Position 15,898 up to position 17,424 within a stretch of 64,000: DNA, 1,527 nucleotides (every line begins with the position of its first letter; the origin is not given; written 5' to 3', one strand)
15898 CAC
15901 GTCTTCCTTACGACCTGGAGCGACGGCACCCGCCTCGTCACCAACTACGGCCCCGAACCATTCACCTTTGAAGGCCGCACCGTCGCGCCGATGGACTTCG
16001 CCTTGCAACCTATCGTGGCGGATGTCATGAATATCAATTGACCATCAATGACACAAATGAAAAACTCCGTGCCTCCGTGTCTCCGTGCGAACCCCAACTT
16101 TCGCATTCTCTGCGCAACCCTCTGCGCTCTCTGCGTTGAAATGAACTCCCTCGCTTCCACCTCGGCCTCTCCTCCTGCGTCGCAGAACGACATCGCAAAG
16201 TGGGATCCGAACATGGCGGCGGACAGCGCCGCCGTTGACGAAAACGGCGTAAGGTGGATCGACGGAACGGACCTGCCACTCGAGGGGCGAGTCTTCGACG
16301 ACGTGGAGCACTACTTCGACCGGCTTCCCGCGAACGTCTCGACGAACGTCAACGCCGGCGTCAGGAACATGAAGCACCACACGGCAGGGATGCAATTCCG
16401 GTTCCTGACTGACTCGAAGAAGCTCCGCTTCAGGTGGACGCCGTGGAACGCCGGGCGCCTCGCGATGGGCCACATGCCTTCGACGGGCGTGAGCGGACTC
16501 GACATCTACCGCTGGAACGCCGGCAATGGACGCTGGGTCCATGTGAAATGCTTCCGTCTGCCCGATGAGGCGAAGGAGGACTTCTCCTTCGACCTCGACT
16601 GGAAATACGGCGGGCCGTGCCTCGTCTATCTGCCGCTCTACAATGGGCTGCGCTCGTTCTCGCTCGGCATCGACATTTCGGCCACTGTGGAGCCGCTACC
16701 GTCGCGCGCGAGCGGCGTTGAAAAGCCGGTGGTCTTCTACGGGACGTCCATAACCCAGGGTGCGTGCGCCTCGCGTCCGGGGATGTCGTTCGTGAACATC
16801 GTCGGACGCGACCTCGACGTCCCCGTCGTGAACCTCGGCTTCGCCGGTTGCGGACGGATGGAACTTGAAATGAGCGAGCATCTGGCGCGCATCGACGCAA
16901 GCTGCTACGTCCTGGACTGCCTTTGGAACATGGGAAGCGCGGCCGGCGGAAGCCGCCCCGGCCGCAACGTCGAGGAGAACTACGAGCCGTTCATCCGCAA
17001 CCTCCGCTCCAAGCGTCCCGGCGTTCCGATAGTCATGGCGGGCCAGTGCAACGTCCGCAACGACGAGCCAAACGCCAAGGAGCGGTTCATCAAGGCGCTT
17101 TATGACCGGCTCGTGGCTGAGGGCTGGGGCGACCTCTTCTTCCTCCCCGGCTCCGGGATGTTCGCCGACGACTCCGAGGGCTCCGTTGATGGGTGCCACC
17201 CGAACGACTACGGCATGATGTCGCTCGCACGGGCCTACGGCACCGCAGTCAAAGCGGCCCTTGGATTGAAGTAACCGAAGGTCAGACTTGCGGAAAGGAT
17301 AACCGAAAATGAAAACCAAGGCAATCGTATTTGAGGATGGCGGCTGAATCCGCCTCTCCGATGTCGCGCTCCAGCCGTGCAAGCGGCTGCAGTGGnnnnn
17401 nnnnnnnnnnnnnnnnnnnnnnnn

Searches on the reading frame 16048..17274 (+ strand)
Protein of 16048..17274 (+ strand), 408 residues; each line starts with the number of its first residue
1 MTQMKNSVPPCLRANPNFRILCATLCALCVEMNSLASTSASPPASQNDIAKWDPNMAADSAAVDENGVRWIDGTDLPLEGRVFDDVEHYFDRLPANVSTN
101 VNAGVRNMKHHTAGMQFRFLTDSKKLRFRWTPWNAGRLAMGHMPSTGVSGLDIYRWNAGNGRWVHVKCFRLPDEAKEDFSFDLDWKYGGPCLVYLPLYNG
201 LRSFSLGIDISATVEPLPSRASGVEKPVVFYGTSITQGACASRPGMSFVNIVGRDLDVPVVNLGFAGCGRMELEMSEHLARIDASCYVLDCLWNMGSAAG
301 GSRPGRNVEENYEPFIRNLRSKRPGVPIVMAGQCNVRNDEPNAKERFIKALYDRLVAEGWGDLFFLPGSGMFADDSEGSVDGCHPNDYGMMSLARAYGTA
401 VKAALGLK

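Call 8: search_protein_families(library=pfam, proteins=[window:16048-17271:+], max_evalue=0.01)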
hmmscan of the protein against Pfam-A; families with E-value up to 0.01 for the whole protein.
window:16048-17271:+ (408 aa): 3 families
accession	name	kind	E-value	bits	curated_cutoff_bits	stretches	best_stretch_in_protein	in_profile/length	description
PF14606.12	Lipase_GDSL_3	-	3.1e-45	155.1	27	1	225-399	1-175/178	GDSL-like Lipase/Acylhydrolase family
PF14607.12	GxDLY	-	5.9e-31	107.7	27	1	69-213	2-145/146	N-terminus of Esterase_SGNH_hydro-type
PF13472.12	Lipase_GDSL_2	-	3.3e-07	31.4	32.9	1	230-390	1-176/178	GDSL-like Lipase/Acylhydrolase family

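Call 10: find_encoding_contigs(protein=window:16048-17274:+, flank=10000, max_places=10)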
Protein window:16048-17274:+ (408 aa): no gene with exactly this product is on record in the collection.
